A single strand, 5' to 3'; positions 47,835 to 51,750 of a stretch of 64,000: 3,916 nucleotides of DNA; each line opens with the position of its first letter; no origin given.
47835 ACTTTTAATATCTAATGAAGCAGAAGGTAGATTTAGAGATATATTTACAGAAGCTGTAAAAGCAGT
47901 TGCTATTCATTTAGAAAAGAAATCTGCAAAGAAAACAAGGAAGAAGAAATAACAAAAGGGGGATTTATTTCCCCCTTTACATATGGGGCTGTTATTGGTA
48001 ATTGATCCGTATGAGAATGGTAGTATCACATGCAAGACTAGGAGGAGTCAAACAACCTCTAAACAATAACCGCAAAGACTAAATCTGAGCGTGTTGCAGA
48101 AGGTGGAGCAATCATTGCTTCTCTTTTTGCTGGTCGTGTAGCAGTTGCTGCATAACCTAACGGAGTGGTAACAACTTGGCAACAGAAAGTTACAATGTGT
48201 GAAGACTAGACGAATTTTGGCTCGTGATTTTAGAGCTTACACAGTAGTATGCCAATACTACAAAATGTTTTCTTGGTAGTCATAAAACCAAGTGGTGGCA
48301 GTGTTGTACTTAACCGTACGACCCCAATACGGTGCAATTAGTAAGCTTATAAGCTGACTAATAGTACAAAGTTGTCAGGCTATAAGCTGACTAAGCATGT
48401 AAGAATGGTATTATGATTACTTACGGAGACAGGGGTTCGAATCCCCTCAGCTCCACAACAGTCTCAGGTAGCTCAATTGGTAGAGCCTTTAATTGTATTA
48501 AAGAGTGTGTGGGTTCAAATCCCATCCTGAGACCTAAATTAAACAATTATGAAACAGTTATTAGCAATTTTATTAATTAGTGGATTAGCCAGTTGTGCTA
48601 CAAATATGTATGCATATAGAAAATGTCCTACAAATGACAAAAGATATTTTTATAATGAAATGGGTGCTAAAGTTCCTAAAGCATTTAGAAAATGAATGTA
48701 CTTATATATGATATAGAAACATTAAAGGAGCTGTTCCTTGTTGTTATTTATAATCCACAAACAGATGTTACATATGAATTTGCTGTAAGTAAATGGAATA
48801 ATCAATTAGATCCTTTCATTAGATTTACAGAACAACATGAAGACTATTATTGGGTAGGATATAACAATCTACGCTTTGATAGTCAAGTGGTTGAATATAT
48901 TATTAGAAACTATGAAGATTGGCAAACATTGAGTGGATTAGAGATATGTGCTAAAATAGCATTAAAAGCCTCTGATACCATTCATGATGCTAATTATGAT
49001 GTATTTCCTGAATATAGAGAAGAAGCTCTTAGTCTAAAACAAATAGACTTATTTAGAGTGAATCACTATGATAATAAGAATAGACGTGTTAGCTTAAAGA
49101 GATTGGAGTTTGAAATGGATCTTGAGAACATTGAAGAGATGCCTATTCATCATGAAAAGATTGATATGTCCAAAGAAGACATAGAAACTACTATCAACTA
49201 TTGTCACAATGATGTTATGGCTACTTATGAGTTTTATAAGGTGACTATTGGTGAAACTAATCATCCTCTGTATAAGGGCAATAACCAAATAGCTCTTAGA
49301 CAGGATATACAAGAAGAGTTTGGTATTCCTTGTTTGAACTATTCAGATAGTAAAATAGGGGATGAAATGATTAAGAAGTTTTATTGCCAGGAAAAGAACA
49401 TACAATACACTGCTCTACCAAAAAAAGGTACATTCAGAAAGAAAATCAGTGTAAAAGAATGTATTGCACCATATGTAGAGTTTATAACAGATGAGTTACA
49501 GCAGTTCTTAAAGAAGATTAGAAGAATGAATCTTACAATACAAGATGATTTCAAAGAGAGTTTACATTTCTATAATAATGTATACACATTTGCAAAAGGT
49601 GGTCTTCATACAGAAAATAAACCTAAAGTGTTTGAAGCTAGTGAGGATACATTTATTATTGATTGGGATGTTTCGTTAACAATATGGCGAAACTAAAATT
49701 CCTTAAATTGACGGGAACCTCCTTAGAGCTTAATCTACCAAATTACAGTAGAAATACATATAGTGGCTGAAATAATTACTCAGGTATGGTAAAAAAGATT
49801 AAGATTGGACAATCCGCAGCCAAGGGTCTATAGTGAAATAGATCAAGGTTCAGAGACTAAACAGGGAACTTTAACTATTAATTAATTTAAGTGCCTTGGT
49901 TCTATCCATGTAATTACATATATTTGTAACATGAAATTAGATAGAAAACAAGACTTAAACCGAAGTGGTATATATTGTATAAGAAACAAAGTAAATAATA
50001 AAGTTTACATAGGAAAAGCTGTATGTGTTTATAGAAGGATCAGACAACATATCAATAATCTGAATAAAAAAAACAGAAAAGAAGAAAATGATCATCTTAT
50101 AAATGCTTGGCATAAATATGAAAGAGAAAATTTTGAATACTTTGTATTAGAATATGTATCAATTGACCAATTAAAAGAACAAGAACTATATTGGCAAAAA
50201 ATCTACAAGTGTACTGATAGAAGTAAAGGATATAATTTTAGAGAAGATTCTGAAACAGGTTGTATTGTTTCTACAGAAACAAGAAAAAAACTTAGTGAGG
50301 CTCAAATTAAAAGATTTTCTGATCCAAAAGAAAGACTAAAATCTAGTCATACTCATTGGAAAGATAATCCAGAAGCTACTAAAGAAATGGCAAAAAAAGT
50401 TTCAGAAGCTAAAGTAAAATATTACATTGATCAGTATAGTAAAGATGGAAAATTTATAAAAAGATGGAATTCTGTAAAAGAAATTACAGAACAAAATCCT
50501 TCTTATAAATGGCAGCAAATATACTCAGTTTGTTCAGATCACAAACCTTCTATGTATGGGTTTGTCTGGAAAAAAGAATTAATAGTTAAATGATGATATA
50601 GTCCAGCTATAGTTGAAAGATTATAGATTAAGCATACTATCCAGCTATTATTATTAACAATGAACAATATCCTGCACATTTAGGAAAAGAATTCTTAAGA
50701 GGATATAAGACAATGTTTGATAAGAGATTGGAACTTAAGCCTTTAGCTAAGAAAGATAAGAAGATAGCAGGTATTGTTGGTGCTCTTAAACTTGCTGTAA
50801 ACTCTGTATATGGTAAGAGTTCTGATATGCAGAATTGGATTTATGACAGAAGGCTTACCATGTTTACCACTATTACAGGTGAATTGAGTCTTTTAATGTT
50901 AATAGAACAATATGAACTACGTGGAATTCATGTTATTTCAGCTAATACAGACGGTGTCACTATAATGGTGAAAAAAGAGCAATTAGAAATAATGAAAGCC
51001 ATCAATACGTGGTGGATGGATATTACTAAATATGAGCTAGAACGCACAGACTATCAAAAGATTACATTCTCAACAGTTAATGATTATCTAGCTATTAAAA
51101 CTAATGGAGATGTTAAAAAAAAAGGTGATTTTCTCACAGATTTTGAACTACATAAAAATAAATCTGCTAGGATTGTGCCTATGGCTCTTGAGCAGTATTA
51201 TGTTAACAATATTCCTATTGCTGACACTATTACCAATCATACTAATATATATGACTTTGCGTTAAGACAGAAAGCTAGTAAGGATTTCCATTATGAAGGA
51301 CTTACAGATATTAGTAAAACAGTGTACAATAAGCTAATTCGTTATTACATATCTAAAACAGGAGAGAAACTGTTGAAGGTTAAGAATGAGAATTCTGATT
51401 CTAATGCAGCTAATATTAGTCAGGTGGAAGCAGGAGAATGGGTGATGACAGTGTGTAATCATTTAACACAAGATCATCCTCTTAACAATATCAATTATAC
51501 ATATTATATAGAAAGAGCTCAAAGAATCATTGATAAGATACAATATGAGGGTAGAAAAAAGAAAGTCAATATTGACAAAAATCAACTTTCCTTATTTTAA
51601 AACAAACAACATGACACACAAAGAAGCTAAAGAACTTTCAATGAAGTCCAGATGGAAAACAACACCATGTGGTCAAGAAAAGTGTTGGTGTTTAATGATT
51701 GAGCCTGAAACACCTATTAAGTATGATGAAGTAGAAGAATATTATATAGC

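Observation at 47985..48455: Phage-encoded complete tmRNA with an atypical 27-residue tag ending ...RVAVAA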

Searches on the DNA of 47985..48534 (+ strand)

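Call 6: search_dna_similar(query=window:47985-48534:+, collection=phages, mode=distant, max_rows=30)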
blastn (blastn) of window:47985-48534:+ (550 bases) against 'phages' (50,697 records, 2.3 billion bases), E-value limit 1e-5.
No match.

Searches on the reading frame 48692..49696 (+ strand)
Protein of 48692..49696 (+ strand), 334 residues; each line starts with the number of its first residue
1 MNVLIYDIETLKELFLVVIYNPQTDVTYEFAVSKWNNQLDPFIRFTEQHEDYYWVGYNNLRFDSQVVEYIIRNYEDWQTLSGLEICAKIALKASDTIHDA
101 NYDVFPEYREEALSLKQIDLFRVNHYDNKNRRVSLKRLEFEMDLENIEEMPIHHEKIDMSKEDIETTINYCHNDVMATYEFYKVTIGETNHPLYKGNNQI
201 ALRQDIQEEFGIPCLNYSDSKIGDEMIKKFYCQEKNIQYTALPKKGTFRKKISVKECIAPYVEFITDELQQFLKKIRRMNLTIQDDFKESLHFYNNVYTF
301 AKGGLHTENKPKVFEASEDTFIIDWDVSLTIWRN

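Call 11: search_protein_families(library=phrogs, proteins=[window:48692-49696:+])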
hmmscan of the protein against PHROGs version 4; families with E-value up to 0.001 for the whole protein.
window:48692-49696:+ (334 aa): 1 family
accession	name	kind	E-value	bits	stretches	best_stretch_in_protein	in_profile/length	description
phrog_1252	-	DNA, RNA and nucleotide metabolism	2.3e-49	169.5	1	2-327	53-356/663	DNA polymerase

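Call 19: find_related_loci(query=window:48692-49696:+, collection=viral_contigs, flank=6000)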
Query window:48692-49696:+ (334 aa) in viral_contigs; peptide patterns used: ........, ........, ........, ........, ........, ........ (x = any residue, [..] = any of these).
68 stretches matched a pattern; 66 encode a relative of the query (tblastn E <= 1e-3); 66 distinct loci.
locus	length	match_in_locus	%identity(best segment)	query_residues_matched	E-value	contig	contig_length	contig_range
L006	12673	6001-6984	93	1-328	0e+0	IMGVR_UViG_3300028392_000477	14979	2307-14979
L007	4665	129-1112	80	1-328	0e+0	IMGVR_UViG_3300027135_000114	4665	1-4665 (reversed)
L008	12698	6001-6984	77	1-328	6e-178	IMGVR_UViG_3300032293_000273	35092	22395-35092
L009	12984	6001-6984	78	1-328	4e-177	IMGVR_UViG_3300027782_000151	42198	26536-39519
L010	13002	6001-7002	75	1-334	1e-172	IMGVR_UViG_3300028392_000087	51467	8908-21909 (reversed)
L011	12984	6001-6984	76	1-328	1e-171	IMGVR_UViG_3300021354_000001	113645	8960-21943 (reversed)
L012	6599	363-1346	74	1-328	1e-171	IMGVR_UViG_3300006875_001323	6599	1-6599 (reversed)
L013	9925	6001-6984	75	1-328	4e-170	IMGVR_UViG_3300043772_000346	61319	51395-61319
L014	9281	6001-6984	75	1-328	4e-170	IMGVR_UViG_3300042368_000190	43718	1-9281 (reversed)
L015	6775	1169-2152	75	1-328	7e-171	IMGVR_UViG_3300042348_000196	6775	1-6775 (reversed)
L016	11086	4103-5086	75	1-328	4e-170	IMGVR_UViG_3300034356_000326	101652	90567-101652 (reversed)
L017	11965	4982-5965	74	1-328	3e-169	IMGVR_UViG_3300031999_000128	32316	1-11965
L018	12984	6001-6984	74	1-328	1e-168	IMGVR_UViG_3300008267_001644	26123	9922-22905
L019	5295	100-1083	72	1-328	2e-171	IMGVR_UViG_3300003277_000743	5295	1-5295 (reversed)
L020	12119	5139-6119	73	2-328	3e-168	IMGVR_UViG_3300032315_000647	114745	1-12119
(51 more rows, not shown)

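Call 67: find_encoding_contigs(protein=window:48692-49696:+, flank=3000, max_places=6)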
Protein window:48692-49696:+ (334 aa): 13 contigs read that carry it; 6 places shown.
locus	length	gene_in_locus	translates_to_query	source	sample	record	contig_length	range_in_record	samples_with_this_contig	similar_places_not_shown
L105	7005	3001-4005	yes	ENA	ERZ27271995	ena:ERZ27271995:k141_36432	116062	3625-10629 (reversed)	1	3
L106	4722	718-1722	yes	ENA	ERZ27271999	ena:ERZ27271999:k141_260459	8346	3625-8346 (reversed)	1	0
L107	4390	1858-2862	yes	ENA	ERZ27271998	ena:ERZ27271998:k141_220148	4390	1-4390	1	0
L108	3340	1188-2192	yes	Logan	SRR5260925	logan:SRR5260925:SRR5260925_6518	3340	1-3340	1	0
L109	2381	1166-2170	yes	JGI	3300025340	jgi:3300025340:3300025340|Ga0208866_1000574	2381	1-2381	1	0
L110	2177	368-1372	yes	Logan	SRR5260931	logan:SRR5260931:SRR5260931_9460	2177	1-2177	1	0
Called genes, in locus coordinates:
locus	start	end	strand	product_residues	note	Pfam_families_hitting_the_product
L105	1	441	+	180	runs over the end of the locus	-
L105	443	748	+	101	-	-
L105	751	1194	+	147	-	-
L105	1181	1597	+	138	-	-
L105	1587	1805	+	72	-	-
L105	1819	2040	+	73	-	-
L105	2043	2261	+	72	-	-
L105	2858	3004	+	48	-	-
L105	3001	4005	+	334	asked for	-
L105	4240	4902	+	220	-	PF01541:GIY-YIG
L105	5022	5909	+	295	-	-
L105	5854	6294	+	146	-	-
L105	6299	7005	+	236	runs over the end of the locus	-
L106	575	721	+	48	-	-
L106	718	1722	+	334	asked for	-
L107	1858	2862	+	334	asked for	-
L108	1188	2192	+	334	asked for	-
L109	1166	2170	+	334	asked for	-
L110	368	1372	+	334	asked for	-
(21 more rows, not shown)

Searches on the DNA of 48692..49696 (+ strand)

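Call 26: search_rna_families(sources=[L065, L032, L056, L023], threshold=gathering)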
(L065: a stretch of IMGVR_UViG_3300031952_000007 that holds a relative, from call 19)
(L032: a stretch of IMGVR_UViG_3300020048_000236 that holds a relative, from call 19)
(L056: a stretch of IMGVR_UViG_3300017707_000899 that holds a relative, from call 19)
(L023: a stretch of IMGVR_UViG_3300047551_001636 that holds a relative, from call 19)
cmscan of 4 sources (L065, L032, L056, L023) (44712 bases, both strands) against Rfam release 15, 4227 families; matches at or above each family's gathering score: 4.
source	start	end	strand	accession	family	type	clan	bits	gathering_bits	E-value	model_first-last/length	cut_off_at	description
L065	3049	3323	+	RF00028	Intron_gpI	Intron;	-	96.1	50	1.1e-23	1-253/253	no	Group I catalytic intron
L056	2990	3413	+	RF00023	tmRNA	Gene;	CL00001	82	47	2e-30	1-374/374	no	transfer-messenger RNA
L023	431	833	+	RF00023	tmRNA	Gene;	CL00001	78.5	47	6.1e-29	1-374/374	no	transfer-messenger RNA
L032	3805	4201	+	RF00023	tmRNA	Gene;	CL00001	65.7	47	1.6e-23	1-374/374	no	transfer-messenger RNA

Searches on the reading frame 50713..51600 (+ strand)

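Call 11: search_protein_families(library=phrogs, proteins=[window:50713-51600:+])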
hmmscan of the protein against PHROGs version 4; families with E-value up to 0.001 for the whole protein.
window:50713-51600:+ (295 aa): 3 families
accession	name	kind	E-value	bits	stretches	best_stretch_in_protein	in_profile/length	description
phrog_1252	-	DNA, RNA and nucleotide metabolism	3.2e-72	245.1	1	2-284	386-659/663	DNA polymerase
phrog_18505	-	DNA, RNA and nucleotide metabolism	9.7e-43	147.7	1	21-215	36-238/349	DNA polymerase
phrog_15833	-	DNA, RNA and nucleotide metabolism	9.6e-15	55.8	2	135-223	7-101/192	DNA polymerase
